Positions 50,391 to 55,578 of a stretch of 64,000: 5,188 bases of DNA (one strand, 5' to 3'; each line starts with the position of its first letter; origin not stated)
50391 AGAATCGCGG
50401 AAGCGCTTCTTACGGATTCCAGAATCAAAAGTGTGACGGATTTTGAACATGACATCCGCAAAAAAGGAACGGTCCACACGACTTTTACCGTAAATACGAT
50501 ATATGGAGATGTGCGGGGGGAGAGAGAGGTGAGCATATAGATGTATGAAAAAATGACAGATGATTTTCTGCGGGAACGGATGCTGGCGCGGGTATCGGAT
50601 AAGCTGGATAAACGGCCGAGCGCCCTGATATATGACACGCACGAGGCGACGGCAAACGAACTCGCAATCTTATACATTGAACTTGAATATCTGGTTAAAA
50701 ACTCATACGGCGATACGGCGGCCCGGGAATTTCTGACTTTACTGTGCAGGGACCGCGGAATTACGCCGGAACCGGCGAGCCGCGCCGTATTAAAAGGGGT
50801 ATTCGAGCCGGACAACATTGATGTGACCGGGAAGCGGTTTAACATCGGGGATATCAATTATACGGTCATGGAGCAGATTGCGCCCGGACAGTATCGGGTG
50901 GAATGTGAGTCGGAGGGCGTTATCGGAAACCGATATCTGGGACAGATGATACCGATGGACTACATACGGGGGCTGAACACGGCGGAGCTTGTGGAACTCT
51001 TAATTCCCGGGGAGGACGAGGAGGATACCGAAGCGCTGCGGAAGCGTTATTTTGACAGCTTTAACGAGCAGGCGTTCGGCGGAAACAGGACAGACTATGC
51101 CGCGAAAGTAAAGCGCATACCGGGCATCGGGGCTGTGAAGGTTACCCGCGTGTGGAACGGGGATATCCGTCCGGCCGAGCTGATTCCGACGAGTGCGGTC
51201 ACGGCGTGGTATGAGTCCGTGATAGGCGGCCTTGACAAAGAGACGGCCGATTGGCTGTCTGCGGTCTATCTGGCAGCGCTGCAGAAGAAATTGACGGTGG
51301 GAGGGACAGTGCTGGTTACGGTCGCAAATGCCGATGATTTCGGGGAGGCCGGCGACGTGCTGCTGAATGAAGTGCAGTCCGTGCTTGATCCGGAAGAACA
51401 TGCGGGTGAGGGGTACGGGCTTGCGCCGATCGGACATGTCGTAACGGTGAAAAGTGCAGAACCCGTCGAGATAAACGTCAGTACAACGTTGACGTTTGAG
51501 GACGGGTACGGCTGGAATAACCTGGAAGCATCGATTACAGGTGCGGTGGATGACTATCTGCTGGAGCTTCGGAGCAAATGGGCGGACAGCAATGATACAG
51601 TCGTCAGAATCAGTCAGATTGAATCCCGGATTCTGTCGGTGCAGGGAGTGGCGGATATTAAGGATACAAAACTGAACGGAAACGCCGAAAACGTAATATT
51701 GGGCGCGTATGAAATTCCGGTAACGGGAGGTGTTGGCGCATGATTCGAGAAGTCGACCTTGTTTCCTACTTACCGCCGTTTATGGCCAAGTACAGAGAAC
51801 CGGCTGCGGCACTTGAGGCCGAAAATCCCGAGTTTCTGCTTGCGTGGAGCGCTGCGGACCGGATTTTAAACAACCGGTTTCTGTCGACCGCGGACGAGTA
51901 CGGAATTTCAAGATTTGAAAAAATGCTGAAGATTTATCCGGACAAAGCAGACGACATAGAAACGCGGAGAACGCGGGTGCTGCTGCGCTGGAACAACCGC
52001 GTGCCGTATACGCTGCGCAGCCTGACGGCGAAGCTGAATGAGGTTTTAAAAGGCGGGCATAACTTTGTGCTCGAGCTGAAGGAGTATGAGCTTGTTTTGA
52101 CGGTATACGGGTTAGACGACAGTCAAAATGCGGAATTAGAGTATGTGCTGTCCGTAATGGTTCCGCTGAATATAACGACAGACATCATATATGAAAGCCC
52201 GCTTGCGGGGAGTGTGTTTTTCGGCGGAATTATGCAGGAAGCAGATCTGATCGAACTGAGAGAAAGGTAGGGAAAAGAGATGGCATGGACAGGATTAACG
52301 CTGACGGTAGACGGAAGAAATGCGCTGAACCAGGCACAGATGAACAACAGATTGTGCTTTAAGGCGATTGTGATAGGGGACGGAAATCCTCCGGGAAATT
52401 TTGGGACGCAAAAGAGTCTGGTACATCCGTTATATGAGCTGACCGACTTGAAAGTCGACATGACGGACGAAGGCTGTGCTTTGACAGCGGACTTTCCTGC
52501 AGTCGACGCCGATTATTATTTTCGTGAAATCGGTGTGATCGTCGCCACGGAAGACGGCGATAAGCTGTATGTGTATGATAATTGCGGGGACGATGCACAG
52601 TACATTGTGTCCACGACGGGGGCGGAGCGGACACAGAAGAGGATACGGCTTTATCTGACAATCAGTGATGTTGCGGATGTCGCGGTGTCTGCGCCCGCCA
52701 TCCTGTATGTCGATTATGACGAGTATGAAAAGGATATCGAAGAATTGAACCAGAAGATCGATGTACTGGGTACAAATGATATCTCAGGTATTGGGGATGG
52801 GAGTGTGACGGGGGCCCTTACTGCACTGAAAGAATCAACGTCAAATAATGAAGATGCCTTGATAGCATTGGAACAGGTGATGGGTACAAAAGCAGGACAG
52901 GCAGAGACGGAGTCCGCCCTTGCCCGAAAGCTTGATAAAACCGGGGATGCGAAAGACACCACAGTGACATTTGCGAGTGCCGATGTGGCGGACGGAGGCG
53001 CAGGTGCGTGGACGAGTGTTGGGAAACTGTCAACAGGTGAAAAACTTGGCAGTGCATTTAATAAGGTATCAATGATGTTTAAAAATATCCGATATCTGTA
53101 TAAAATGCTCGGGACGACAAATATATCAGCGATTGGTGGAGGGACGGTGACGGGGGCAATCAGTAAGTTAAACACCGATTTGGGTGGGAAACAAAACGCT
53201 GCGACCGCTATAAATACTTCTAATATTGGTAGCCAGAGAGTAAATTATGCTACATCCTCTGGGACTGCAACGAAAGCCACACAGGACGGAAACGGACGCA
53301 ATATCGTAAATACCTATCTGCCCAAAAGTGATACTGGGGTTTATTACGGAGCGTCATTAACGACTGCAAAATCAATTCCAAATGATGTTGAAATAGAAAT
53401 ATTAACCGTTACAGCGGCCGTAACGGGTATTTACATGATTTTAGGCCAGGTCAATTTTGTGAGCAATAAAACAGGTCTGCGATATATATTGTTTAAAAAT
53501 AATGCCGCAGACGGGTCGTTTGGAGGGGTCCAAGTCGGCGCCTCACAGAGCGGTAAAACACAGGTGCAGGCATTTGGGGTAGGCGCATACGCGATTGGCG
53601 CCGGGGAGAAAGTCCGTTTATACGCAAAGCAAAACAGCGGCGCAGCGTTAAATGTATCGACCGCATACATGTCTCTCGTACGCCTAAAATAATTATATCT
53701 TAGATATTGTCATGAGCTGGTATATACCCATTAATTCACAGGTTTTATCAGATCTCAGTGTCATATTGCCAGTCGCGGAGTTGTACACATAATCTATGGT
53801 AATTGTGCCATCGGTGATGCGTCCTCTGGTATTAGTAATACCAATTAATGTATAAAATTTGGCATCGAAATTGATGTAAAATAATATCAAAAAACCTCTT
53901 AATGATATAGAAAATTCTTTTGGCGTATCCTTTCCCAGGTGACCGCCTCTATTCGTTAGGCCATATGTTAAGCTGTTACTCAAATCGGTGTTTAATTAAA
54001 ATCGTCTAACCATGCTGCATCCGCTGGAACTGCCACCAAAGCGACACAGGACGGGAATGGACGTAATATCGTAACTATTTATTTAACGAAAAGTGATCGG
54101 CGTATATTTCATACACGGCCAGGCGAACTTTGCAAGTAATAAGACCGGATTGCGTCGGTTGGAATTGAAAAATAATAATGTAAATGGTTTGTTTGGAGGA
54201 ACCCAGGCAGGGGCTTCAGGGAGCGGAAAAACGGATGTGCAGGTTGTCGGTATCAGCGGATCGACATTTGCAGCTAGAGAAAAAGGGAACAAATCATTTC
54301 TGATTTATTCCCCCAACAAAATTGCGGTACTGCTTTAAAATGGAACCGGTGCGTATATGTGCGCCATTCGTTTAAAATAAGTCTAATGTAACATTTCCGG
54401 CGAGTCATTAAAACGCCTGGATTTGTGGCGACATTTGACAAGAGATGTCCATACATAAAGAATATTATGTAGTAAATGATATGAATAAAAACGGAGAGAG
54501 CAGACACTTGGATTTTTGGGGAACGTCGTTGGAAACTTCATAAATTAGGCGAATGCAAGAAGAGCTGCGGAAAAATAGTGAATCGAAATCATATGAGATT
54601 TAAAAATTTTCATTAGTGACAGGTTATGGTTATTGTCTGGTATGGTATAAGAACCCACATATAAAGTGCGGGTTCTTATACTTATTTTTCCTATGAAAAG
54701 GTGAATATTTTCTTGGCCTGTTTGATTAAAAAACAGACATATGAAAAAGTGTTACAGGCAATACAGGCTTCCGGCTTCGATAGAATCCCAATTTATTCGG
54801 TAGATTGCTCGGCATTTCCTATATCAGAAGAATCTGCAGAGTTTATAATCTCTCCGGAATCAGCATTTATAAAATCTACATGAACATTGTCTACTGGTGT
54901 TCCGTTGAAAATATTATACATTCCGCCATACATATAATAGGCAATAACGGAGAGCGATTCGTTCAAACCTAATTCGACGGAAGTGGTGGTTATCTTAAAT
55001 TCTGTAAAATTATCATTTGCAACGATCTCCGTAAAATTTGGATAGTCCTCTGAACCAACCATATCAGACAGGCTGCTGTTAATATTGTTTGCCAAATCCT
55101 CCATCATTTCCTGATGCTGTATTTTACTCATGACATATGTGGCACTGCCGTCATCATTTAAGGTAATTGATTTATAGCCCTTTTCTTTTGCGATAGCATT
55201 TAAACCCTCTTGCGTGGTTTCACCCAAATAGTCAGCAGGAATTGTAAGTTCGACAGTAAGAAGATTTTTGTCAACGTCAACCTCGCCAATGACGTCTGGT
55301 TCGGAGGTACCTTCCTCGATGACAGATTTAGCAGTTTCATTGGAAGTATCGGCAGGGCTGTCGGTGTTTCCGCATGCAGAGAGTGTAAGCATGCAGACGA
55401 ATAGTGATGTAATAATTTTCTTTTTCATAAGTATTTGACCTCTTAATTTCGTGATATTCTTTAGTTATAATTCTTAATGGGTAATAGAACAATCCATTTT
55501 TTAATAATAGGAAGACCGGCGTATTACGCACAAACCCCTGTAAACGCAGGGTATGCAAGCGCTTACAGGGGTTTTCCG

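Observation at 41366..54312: Head-less contractile-tail cluster: candidate R-type tailocin under an ImmA/XRE switch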

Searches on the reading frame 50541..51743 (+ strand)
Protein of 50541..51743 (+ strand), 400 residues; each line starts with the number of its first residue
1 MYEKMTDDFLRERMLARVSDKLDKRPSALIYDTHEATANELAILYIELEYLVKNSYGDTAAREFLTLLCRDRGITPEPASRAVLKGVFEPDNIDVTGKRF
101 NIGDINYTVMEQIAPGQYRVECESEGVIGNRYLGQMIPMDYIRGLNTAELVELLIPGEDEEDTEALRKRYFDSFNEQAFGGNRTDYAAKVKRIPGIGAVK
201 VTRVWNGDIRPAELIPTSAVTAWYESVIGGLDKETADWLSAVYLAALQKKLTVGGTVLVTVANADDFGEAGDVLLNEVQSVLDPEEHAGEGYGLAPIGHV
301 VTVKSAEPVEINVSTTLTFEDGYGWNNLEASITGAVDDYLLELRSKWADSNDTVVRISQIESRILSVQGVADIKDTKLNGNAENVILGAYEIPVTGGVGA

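Call 5: search_protein_families(library=pfam, proteins=[window:50541-51743:+], max_evalue=0.01)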
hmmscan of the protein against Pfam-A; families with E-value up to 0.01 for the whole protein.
window:50541-51743:+ (400 aa): 1 family
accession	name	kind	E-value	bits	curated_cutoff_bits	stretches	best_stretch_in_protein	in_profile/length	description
PF04865.19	Baseplate_J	-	1.1e-44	153.1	21.1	1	62-362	2-254/255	Baseplate J-like protein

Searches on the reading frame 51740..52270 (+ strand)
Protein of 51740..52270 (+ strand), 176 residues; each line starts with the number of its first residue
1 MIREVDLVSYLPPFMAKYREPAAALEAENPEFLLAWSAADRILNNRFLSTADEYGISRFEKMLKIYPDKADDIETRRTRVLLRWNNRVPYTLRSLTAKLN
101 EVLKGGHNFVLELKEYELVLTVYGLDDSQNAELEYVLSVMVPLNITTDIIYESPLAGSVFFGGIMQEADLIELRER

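Call 5: search_protein_families(library=pfam, proteins=[window:51740-52270:+], max_evalue=0.01)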
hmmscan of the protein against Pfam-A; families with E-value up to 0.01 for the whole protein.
window:51740-52270:+ (176 aa): 1 family
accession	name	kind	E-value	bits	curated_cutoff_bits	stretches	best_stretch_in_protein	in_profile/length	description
PF10076.14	Phage_Mu_Gp48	-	1.3e-19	71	37.4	1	6-123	2-119/150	Bacteriophage Mu-like, Gp48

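Call 33: find_encoding_contigs(protein=window:51740-52270:+, flank=10000, max_places=10)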
Protein window:51740-52270:+ (176 aa): 23 contigs read that carry it; 6 places shown.
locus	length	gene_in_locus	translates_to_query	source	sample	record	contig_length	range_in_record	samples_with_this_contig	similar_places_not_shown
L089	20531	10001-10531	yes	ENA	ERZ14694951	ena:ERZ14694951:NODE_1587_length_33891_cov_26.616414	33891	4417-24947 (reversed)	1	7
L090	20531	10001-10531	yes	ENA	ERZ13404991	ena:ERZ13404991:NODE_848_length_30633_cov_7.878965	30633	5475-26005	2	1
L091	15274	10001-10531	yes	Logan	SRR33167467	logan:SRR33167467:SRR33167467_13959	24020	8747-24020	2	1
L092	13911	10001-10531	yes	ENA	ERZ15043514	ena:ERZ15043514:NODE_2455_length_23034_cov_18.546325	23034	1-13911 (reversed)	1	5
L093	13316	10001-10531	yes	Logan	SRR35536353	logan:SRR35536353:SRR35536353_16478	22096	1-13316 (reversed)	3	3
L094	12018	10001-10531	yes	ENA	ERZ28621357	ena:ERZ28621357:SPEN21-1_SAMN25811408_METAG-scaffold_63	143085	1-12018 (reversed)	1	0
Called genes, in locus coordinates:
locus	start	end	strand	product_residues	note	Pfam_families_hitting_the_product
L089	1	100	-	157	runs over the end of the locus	-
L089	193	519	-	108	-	PF13560:HTH_31, PF01381:HTH_3, PF12844:HTH_19 (faint)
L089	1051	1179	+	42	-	-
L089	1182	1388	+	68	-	-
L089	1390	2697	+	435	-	PF22671:Gp18_domIII_N, PF17481:Phage_sheath_domII, PF04984:Phage_sheath_1, PF17482:Phage_sheath_1C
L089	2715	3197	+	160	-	PF09393:DUF2001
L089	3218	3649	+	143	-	PF08890:Phage_TAC_5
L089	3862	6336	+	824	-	PF20155:TMP_3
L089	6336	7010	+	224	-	PF01476:LysM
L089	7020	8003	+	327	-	PF24032:YQBQ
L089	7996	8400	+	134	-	PF10844:DUF2577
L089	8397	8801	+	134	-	PF10934:Sheath_initiator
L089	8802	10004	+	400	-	PF26078:Baseplate_J_M (faint), PF26079:Baseplate_J_C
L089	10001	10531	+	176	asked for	PF10076:Phage_Mu_Gp48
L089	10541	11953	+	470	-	-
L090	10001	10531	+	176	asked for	PF10076:Phage_Mu_Gp48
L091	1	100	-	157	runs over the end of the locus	-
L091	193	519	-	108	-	PF13560:HTH_31, PF01381:HTH_3, PF12844:HTH_19 (faint)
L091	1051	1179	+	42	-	-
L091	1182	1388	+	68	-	-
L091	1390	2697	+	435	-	PF22671:Gp18_domIII_N, PF17481:Phage_sheath_domII, PF04984:Phage_sheath_1, PF17482:Phage_sheath_1C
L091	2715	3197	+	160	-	PF09393:DUF2001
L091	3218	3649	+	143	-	PF08890:Phage_TAC_5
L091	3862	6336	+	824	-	PF20155:TMP_3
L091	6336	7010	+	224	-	PF01476:LysM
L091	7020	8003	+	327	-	PF24032:YQBQ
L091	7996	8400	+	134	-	PF10844:DUF2577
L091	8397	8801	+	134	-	PF10934:Sheath_initiator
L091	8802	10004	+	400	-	PF26078:Baseplate_J_M (faint), PF26079:Baseplate_J_C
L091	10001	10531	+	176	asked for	PF10076:Phage_Mu_Gp48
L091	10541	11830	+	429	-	-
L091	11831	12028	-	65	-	-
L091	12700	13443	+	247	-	PF27000:PH_gly_zipper, PF09851:SHOCT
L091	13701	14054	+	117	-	PF27000:PH_gly_zipper, PF20721:C19orf12 (weak)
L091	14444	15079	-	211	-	-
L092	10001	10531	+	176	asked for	PF10076:Phage_Mu_Gp48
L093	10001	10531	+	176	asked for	PF10076:Phage_Mu_Gp48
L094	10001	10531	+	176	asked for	PF10076:Phage_Mu_Gp48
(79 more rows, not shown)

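Call 64: search_protein_families(library=pfam, proteins=[L096:14473-14826:+, L091:12700-13443:+, L096:12161-13159:+, L096:10541-11713:+, L099:10541-11794:+, L102:1763-3037:+], max_evalue=1)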
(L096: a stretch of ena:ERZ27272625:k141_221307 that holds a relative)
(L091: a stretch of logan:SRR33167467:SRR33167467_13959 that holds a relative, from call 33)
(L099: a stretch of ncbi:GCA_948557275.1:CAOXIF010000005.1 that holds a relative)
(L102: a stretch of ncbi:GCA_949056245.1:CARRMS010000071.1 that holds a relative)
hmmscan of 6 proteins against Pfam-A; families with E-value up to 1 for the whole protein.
L096:14473-14826:+ (117 aa): 1 family
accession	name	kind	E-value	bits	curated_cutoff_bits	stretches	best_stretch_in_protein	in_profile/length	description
PF20721.2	C19orf12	-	1.7e-05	25.2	30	1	55-113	45-103/163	C19orf12-like protein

L091:12700-13443:+ (247 aa): 6 families
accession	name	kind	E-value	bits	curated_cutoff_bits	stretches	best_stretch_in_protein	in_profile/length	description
PF09851.14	SHOCT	-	6.2e-09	35.8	27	1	218-245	1-28/28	Short C-terminal domain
PF14471.11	DUF4428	-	0.0014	18.9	27.8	1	9-51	1-47/51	Domain of unknown function (DUF4428)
PF20612.3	SHOCT_2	-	0.037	14.6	24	1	224-246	20-42/53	SHOCT domain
PF20721.2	C19orf12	-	0.059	13.6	30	1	121-143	51-73/163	C19orf12-like protein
PF05120.17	GvpG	-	0.067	13.8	30.6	1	218-247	35-64/67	Gas vesicle protein G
PF09258.16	Glyco_transf_64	-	0.089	12.5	21.3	1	150-193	156-199/245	Glycosyl transferase family 64 domain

L096:12161-13159:+ (332 aa): 4 families
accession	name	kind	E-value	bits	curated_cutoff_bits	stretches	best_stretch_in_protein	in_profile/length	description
PF00589.27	Phage_integrase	-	1.5e-37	129.4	27.1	1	166-316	7-166/172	Phage integrase family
PF13495.12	Phage_int_SAM_4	-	6.5e-07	30.1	27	1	58-136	2-79/85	Phage integrase, N-terminal SAM-like domain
PF02899.23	Phage_int_SAM_1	-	1.3e-05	25.8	22.3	1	68-139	12-83/83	Phage integrase, N-terminal SAM-like domain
PF11917.13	DUF3435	-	0.013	14.9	25.8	1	255-322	172-241/418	Protein of unknown function (DUF3435)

L096:10541-11713:+ (390 aa): 1 family
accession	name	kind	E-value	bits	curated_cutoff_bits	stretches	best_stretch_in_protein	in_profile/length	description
PF09460.16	Saf-Nte_pilin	-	0.018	15.5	25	1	188-262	18-91/144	Saf-pilin pilus formation protein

L099:10541-11794:+ (417 aa): 2 families
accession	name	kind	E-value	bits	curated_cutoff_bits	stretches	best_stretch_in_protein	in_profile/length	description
PF09460.16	Saf-Nte_pilin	-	0.024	15.1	25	1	188-264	18-93/144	Saf-pilin pilus formation protein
PF24801.1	FNIII-A_GpJ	-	0.24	12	27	1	217-258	40-79/126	Tip attachment protein J,FNIII-A domain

L102:1763-3037:+ (424 aa): 2 families
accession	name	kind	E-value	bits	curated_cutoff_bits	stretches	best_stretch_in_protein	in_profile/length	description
PF09460.16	Saf-Nte_pilin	-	0.023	15.2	25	1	188-262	18-91/144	Saf-pilin pilus formation protein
PF00229.24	TNF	-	0.18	12.2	23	1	313-404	8-109/127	TNF(Tumour Necrosis Factor) family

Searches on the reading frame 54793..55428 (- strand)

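Call 5: search_protein_families(library=pfam, proteins=[window:54793-55428:-], max_evalue=0.01)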
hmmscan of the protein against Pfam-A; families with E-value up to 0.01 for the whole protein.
window:54793-55428:- (211 aa): 0 families

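Call 19: search_protein_families(library=phrogs, proteins=[window:54793-55428:-], max_evalue=0.01)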
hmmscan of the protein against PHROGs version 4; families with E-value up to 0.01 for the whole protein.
window:54793-55428:- (211 aa): 5 families
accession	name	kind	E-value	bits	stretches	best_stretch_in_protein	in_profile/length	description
phrog_5610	-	unknown function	0.0027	18.3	1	1-35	1-34/316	-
phrog_3727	-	unknown function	0.0035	18.2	1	1-108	1-79/209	-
phrog_16474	-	unknown function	0.0064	17.5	0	126-198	15-83/95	-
phrog_21937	-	unknown function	0.0079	17.1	0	3-36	2-35/210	-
phrog_8801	-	unknown function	0.0087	17.6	0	1-58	1-56/94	-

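Call 20: search_protein_families(library=ncbifam, proteins=[window:54793-55428:-], max_evalue=0.01)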
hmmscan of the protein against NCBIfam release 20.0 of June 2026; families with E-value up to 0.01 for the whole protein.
window:54793-55428:- (211 aa): 4 families
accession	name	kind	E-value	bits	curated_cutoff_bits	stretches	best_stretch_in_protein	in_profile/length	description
NF058647.1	lipo_LytA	equivalog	0.00011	22.4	110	1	1-51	1-53/107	acidic lipoprotein LytA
NF045774.1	cytochro_C551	exception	0.00082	19.3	118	1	1-36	1-36/110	cytochrome c551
NF050142.1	PG1828_fam_lipo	equivalog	0.0014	19.3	50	1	1-45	1-49/59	PG1828 family lipoprotein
NF007824.1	PRK10533.1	equivalog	0.0058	16.6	200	1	1-84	1-83/171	lipoprotein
